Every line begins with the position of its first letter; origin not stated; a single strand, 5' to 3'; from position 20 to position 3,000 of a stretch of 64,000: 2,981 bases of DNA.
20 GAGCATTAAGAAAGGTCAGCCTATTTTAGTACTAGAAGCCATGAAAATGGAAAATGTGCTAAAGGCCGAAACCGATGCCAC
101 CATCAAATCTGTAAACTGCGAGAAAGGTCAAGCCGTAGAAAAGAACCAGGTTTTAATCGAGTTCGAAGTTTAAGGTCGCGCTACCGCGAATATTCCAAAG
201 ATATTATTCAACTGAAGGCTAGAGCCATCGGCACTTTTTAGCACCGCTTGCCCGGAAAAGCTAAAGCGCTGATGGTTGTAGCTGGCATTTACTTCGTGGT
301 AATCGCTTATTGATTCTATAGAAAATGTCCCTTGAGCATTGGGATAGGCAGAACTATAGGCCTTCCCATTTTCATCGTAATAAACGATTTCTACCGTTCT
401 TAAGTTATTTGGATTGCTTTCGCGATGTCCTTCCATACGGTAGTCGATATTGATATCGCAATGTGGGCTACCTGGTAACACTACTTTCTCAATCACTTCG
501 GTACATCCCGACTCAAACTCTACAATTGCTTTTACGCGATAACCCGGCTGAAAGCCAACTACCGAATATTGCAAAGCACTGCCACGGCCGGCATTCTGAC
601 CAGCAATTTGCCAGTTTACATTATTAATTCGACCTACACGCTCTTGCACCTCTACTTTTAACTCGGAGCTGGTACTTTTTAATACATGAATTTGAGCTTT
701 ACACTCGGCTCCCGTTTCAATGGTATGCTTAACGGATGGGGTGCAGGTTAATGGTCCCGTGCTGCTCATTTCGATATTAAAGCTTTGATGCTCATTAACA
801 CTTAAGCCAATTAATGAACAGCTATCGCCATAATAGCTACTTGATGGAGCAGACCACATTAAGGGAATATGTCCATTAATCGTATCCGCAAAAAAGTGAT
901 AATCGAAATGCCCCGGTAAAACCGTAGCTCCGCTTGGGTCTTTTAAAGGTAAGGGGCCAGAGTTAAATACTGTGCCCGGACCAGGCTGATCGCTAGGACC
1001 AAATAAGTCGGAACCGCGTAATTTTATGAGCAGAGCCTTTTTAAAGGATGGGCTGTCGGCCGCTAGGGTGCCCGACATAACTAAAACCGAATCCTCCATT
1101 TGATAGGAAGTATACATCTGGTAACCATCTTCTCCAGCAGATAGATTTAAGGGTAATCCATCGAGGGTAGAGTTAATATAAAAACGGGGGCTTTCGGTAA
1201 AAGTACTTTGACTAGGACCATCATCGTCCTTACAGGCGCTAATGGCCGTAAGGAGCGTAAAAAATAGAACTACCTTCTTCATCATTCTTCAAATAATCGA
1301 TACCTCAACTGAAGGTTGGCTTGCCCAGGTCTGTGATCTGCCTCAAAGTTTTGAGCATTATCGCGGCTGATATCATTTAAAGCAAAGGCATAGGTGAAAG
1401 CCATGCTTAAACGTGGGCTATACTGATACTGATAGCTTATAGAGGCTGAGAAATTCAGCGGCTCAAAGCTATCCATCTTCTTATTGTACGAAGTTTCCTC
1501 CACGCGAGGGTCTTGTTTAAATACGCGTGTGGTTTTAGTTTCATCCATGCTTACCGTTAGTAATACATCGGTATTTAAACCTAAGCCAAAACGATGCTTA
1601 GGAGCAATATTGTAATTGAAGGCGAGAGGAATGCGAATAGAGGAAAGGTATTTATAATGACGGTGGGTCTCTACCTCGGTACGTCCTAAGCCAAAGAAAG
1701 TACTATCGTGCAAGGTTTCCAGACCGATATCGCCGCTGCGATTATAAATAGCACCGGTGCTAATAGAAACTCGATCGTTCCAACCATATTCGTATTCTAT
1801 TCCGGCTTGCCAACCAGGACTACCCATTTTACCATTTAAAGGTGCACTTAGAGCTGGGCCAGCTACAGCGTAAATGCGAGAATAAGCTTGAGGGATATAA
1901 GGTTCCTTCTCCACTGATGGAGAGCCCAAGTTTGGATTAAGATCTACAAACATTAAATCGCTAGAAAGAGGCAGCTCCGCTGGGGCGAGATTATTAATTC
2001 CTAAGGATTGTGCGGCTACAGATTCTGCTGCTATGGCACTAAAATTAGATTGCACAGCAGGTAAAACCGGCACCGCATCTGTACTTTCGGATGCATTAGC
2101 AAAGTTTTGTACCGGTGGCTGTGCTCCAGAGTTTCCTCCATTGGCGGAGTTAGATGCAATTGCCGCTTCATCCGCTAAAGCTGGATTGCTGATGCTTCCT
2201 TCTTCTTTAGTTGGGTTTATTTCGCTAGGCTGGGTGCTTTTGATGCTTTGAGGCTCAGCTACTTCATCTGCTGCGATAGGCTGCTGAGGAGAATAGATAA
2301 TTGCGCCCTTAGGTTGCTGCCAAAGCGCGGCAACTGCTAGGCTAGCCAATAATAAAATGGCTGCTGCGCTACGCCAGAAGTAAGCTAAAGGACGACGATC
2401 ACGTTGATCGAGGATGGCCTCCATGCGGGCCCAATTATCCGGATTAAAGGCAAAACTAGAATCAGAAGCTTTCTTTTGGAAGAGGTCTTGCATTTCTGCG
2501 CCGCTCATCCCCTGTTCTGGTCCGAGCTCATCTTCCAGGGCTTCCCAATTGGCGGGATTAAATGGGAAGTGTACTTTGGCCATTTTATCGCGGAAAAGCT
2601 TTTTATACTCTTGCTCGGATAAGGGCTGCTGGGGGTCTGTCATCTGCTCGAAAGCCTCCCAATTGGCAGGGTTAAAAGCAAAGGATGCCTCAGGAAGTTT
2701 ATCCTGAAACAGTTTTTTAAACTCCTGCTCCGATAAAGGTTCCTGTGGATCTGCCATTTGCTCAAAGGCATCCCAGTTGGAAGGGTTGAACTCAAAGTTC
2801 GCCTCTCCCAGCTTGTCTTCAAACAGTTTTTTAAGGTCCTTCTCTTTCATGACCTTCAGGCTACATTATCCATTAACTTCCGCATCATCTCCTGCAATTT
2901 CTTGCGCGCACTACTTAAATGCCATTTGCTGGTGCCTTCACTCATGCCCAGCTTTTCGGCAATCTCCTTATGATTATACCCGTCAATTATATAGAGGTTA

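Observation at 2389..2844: Putative sigma-binding motif present four times in tandem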

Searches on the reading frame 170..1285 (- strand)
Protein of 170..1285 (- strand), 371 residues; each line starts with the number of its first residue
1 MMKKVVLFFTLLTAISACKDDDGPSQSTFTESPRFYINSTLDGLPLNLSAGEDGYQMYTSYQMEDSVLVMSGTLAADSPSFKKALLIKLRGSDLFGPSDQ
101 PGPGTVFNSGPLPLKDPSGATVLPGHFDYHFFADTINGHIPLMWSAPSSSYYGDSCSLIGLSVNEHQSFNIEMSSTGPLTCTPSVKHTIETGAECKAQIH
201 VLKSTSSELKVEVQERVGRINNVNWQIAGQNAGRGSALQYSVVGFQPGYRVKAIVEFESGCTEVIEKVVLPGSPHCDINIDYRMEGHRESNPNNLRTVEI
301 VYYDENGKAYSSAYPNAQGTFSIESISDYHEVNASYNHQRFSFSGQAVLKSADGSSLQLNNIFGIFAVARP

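Call 4: search_protein_families(library=pfam, proteins=[window:170-1285:-], max_evalue=1)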
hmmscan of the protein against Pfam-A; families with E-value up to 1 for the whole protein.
window:170-1285:- (371 aa): 2 families
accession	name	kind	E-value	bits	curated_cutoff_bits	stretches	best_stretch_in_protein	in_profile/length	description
PF09207.16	Yeast-kill-tox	-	0.14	13.3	23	1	230-288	25-84/87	Yeast killer toxin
PF08139.17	LPAM_1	-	0.84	10.6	20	0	2-18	1-17/18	Prokaryotic membrane lipoprotein lipid attachment site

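Call 5: search_protein_families(library=ncbifam, proteins=[window:170-1285:-], max_evalue=1)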
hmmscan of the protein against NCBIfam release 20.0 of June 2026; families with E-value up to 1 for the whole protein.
window:170-1285:- (371 aa): 1 family
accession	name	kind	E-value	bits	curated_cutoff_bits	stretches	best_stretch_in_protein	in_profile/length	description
NF052634.1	Riean_0653_fam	subfamily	0.058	14.3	57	1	2-27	1-26/176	Riean_0653 family protein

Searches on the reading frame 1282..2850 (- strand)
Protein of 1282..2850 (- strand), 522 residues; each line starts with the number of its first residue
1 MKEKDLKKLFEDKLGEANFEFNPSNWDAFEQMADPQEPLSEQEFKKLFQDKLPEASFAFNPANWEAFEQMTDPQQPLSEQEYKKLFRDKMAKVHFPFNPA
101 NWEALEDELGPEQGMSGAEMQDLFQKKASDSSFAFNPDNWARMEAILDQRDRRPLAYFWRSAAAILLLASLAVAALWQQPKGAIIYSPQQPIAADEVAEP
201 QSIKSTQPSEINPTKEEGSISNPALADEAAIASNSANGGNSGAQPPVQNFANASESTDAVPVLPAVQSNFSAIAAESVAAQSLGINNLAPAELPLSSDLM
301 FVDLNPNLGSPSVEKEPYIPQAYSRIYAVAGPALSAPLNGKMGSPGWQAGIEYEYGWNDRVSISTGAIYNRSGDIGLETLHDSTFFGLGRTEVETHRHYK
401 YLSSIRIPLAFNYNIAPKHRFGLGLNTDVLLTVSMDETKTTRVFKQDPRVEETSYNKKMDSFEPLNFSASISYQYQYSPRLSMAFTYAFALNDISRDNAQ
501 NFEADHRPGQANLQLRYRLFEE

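Call 4: search_protein_families(library=pfam, proteins=[window:1282-2850:-], max_evalue=1)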
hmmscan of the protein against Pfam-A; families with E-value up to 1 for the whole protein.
window:1282-2850:- (522 aa): 6 families
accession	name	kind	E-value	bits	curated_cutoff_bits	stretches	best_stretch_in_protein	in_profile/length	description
PF13568.12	OMP_b-brl_2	-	1.1e-05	26.1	27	1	346-495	39-174/175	Outer membrane protein beta-barrel domain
PF23352.1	IFT52_central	-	0.018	15.7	27.9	0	3-40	16-53/81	IFT52 central domain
PF11751.14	PorP_SprF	-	0.037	14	22.3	1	406-516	83-178/273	Type IX secretion system membrane protein PorP/SprF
PF25233.1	DUF7849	-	0.045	14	27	1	392-460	72-145/192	Domain of unknown function (DUF7849)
PF13505.12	OMP_b-brl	-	0.052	14.1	28.7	1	341-494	38-155/175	Outer membrane protein beta-barrel domain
PF10677.15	DUF2490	-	0.12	12.5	29.8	0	464-519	34-95/186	Protein of unknown function (DUF2490)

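Call 5: search_protein_families(library=ncbifam, proteins=[window:1282-2850:-], max_evalue=1)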
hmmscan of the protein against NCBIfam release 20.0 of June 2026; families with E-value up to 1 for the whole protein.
window:1282-2850:- (522 aa): 3 families
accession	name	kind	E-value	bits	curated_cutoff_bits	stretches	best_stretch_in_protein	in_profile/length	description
NF049866.1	outer_TDE1717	subfamily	0.0035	17.3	135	1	345-455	49-146/210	TDE1717 family outer membrane beta-barrel protein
NF053685.1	BamG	equivalog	0.01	14.9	250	1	397-502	180-292/397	BamG family beta-barrel-assembly machinery protein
NF038083.1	CU044_5270_fam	subfamily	0.069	12.9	100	1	142-196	12-68/284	CU044_5270 family protein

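Call 7: find_homologous_proteins(query=window:1282-2850:-)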
Query window:1282-2850:- (522 aa): 28 proteins with E <= 0.001 among 8000 candidates.
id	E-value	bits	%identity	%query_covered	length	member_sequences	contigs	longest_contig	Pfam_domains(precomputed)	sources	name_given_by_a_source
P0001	0.0e+0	1172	100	100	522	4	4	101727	PF13568.13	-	-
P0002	1.5e-285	966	83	100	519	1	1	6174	PF13568.13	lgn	-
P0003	4.5e-203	694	61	100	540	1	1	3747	PF13568.13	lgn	-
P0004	3.8e-202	691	61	100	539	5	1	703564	-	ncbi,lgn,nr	ncbi:MAG: hypothetical protein NXI09_02000 [Bacteroidetes bacterium]|nr:hypothetical protein [Bacter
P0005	1.9e-199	682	62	100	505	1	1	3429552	PF13568.13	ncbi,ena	-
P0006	3.2e-197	675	61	100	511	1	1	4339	-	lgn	-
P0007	2.4e-195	669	60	100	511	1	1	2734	-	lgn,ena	-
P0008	2.8e-195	669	61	100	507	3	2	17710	-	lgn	-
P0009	1.2e-192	660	60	100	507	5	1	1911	-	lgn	-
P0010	2.1e-192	659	60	100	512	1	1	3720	PF13568.13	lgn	-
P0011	3.7e-191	655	59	100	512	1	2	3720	PF25233.2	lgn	-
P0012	9.7e-161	555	53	93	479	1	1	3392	PF13568.13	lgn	-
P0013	1.4e-156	541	53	93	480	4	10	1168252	-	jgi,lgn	jgi:hypothetical protein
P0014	6.7e-156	539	54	93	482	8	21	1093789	PF13568.13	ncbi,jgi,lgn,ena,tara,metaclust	tara:strand:+ start:2548 stop:3996 length:1449 start_codon:yes stop_codon:yes gene_type:complete|met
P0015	1.3e-151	525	51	93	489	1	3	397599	PF13568.13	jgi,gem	-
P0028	1.7e-55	208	36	78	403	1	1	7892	PF13505.13,PF13568.13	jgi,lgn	jgi:hypothetical protein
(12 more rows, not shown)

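Call 15: find_homologous_proteins(query=window:1282-2850:-, region=1-160, max_evalue=10)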
Query window:1282-2850:-, residues 1-160 (160 aa): 26 proteins with E <= 10 among 283 candidates.
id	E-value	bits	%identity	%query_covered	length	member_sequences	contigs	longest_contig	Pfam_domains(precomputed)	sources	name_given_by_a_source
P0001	1.3e-98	346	100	100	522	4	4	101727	PF13568.13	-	-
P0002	3.2e-95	335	96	100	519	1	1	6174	PF13568.13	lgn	-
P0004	8.3e-79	281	79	100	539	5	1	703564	-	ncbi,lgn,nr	ncbi:MAG: hypothetical protein NXI09_02000 [Bacteroidetes bacterium]|nr:hypothetical protein [Bacter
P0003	5.2e-78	279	79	100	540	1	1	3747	PF13568.13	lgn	-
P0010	1.6e-76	274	79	100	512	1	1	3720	PF13568.13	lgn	-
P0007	3.6e-73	263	76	100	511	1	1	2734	-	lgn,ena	-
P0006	1.2e-72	261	77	100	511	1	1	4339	-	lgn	-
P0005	6.9e-72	259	74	100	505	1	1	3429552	PF13568.13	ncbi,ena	-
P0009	7.3e-72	259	76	100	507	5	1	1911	-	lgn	-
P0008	1.3e-71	258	75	100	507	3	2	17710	-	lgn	-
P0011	2.2e-66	241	70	100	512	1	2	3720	PF25233.2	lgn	-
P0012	1.3e-49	187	72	76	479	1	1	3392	PF13568.13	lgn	-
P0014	5.6e-49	184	67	76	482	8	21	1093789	PF13568.13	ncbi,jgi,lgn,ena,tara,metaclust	tara:strand:+ start:2548 stop:3996 length:1449 start_codon:yes stop_codon:yes gene_type:complete|met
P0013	1.4e-48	183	70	76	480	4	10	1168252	-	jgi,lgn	jgi:hypothetical protein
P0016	8.3e-46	174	66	76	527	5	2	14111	PF13568.13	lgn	-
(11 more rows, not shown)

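Call 32: predict_structure(alignment_id=A1)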
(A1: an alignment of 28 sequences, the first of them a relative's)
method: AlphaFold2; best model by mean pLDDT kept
length: 522 residues; sequences in the alignment: 28
mean_pLDDT: 61.0   pTM: 0.41
mean pLDDT of the five models: 61.0, 58.3, 58.3, 56.3, 53.5
residues with pLDDT >= 90: 121; 70-90: 68; 50-70: 122; < 50: 211
segments of 3 or more residues with pLDDT < 50: 14-27, 30-39, 51-59, 67-77, 89-99, 113-115, 131-135, 150-153, 178-312
pLDDT, mean of each block of 10 residues (from residue 1): 53 45 48 47 52 44 51 49 53 45 53 53 58 54 59 53 69 55 34 30 31 31 30 26 30 30 30 29 33 31 37 55 94 80 83 94 96 83 73 88 95 94 96 93 87 91 92 95 95 72 70 95 91
secondary structure, 60 per line:
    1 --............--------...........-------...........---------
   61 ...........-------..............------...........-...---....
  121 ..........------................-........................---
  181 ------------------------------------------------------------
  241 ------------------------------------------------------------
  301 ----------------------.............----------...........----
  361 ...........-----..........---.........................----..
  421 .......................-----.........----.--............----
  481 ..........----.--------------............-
elements in order: H3-14 H23-33 H41-51 H61-71 H79-92 H99-109 H117-130 H137-152 H154-177 E323-335 E346-356 E361-371 E377-386 E390-414 E419-443 E449-457 E465-476 E481-490 E510-521

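Call 33: search_protein_representatives(alignment_id=A1)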
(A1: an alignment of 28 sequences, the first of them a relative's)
Query: 28 sequences, 483 profile positions. Proteins with E-value up to 0.001 (for the whole library): 4271; up to 1e-10: 804; up to 1e-30: 55. The best 150 are listed.
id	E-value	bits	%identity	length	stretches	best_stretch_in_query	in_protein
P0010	5.5e-222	754.6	-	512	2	7-482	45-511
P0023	5.8e-192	655.6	-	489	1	1-483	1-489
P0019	1.7e-186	637.6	-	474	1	1-483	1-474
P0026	3.2e-175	600.4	-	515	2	18-483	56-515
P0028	4.3e-125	435.1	-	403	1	77-483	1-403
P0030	2.3e-96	340.3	-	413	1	77-481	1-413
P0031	2.9e-89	316.9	-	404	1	77-480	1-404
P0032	9.4e-89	315.2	-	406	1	77-481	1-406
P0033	1.3e-84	301.6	-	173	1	310-482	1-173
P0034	5.7e-80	286.3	-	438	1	78-481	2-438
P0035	9.7e-80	285.5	-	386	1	77-481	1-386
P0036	1.5e-79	284.9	-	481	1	1-481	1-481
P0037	1.5e-70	255.2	-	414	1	77-481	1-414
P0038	3.4e-70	254.0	-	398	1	77-482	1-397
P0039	9.2e-69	249.3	-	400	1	77-481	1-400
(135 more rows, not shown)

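Call 66: find_encoding_contigs(protein=P0005, flank=4000, max_places=2)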
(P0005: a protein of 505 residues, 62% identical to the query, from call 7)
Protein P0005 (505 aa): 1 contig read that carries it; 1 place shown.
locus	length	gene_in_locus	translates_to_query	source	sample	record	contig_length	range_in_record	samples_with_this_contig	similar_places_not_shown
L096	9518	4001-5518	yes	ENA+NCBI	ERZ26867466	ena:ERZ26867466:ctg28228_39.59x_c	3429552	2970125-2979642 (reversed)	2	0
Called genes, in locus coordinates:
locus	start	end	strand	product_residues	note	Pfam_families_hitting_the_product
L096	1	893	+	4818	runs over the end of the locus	PF00629:MAM, PF00629:MAM, PF00041:fn3, PF00629:MAM, PF00629:MAM, PF00041:fn3, PF02494:HYR, PF18962:Por_Secre_tail, +6 more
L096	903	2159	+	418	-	PF00691:OmpA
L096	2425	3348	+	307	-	PF00294:PfkB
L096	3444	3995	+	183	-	PF07638:Sigma70_ECF, PF04542:Sigma70_r2, PF08281:Sigma70_r4_2, PF04545:Sigma70_r4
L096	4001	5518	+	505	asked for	PF13568:OMP_b-brl_2 (weak)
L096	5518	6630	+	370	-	-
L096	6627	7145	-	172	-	PF00364:Biotin_lipoyl, PF25973:BSH_CzcB (faint)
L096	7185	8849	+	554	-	-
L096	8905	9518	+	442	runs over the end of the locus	PF02163:Peptidase_M50, PF17820:PDZ_6 (faint), PF13180:PDZ_2 (faint), PF00595:PDZ (faint)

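Call 67: find_encoding_contigs(protein=P0014, flank=4000, max_places=2)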
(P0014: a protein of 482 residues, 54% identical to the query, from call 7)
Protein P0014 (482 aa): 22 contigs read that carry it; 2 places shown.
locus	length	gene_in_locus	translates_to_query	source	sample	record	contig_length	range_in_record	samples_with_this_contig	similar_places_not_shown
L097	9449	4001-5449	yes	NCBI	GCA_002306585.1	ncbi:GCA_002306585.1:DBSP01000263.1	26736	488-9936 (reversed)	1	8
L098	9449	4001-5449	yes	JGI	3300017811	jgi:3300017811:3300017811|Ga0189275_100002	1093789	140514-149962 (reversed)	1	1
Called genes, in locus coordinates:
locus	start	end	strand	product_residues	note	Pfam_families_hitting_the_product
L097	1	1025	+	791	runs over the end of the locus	PF13620:CarboxypepD_reg (faint), PF13715:CarbopepD_reg_2, PF07715:Plug, PF00593:TonB_dep_Rec_b-barrel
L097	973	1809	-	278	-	-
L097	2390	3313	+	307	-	PF00294:PfkB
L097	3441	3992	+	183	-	PF07638:Sigma70_ECF, PF04542:Sigma70_r2, PF08281:Sigma70_r4_2, PF04545:Sigma70_r4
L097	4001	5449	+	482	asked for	PF13568:OMP_b-brl_2 (weak)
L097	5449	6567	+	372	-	-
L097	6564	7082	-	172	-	PF25919:BSH_CusB (faint), PF26077:BSH_Fcp1 (faint), PF00364:Biotin_lipoyl, PF25973:BSH_CzcB (faint), PF25984:BSH_YknX (faint)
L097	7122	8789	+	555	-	-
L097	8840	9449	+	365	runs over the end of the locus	?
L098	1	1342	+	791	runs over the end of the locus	PF13620:CarboxypepD_reg (faint), PF13715:CarbopepD_reg_2, PF07715:Plug, PF00593:TonB_dep_Rec_b-barrel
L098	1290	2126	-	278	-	-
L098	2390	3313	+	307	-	PF00294:PfkB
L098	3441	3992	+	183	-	PF07638:Sigma70_ECF, PF04542:Sigma70_r2, PF08281:Sigma70_r4_2, PF04545:Sigma70_r4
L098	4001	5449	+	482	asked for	PF13568:OMP_b-brl_2 (weak)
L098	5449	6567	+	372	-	-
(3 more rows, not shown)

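Call 68: find_encoding_contigs(protein=P0028, flank=4000, max_places=2)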
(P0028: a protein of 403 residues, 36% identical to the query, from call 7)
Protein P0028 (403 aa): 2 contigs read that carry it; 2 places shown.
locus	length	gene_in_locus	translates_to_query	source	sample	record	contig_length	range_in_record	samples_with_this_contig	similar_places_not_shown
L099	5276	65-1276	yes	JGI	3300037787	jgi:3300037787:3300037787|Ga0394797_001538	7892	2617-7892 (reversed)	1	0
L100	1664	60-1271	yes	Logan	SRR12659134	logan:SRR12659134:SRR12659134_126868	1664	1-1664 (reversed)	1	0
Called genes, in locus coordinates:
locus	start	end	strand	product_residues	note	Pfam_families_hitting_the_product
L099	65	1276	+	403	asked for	PF13505:OMP_b-brl, PF13568:OMP_b-brl_2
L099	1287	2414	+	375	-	-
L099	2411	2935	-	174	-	PF25917:BSH_RND (faint), PF25919:BSH_CusB (faint), PF25973:BSH_CzcB (faint), PF00364:Biotin_lipoyl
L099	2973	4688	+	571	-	-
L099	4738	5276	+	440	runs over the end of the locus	PF02163:Peptidase_M50, PF17820:PDZ_6 (faint), PF00595:PDZ (faint), PF13180:PDZ_2 (faint)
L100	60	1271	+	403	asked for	PF13505:OMP_b-brl, PF13568:OMP_b-brl_2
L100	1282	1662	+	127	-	?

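Call 73: fold_search(model_id=the predicted structure, library=pdb)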
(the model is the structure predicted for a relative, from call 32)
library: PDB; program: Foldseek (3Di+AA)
matches with E <= 10: 905; with E <= 0.001: 108
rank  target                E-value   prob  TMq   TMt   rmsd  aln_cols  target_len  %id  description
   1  9a2m_MODEL_1_A        5.0e-08  1.00  0.21  0.30  12.3       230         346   10  Model of E. coli OmpA by in-cell photo-crosslinking MS and deep learning (released 2023-02-24)
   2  9fzc_A                5.9e-08  1.00  0.20  0.48   8.9       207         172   12  Structure of OmpA-short in complex with nanobody Nb01 (released 2024-07-17)
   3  9fzd_A                7.3e-08  1.00  0.21  0.53   7.9       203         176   13  Structure of OmpA-long in complex with nanobody Nb39 (released 2024-07-17)
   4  3qrc_A                4.1e-07  1.00  0.19  0.56   9.4       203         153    9  The crystal structure of Ail, the attachment invasion locus protein of Yersinia pestis, in complex with the heparin an (released 2011-11-23)
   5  3qra                  6.0e-07  1.00  0.20  0.59   9.5       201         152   12  The crystal structure of Ail, the attachment invasion locus protein of Yersinia pestis (released 2011-11-23)
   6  1bxw                  7.1e-07  1.00  0.17  0.41  12.3       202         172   12  OUTER MEMBRANE PROTEIN A (OMPA) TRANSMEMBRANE DOMAIN (released 1998-10-14)
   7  3qrc_B                7.5e-07  1.00  0.19  0.55   9.7       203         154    9  The crystal structure of Ail, the attachment invasion locus protein of Yersinia pestis, in complex with the heparin an (released 2011-11-23)
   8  9nh2_A                1.4e-06  1.00  0.19  0.37  11.1       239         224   11  In situ cryo-EM structure of porin III of the Legionella Dot/Icm T4SS machine (released 2025-09-17)
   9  1p4t                  2.2e-06  1.00  0.18  0.48  12.4       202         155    9  Crystal structure of Neisserial surface protein A (NspA) (released 2003-07-22)
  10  1qj9                  2.4e-06  1.00  0.18  0.56   9.2       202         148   11  CRYSTAL STRUCTURE OF THE OUTER MEMBRANE PROTEIN OMPX FROM ESCHERICHIA COLI (released 1999-10-06)
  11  4rl8_A                2.7e-06  0.99  0.14  0.19  24.3       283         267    8  Crystal structure of the COG4313 outer membrane channel from Pseudomonas putida F1 (released 2015-07-29)
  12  2n2l_MODEL_1_A        3.6e-06  1.00  0.20  0.57  10.4       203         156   12  NMR structure of yersinia pestis ail (attachment invasion locus) in decylphosphocholine micelles calculated wi (released 2015-07-22)
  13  4rl8_C                8.2e-06  0.99  0.14  0.19  24.4       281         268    8  Crystal structure of the COG4313 outer membrane channel from Pseudomonas putida F1 (released 2015-07-29)
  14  7xw0_B                1.4e-05  1.00  0.16  0.26  18.4       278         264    8  Crystal structure of pOmpT (released 2023-05-31)
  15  9a34_MODEL_1_A        2.5e-05  0.98  0.12  0.17  22.4       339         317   10  Model of E. coli OmpT by in-cell photo-crosslinking MS and deep learning (released 2023-02-24)
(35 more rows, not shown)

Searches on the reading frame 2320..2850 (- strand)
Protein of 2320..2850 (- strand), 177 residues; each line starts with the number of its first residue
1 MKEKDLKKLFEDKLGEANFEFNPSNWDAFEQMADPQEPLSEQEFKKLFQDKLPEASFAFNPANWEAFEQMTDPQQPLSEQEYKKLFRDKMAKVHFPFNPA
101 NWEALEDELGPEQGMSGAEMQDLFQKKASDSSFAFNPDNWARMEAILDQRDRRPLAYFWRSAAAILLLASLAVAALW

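Call 76: search_solved_structures(query=window:2320-2850:-, max_evalue=10)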
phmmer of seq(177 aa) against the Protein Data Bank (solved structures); distinct sequences matched with E-value up to 10: 0.
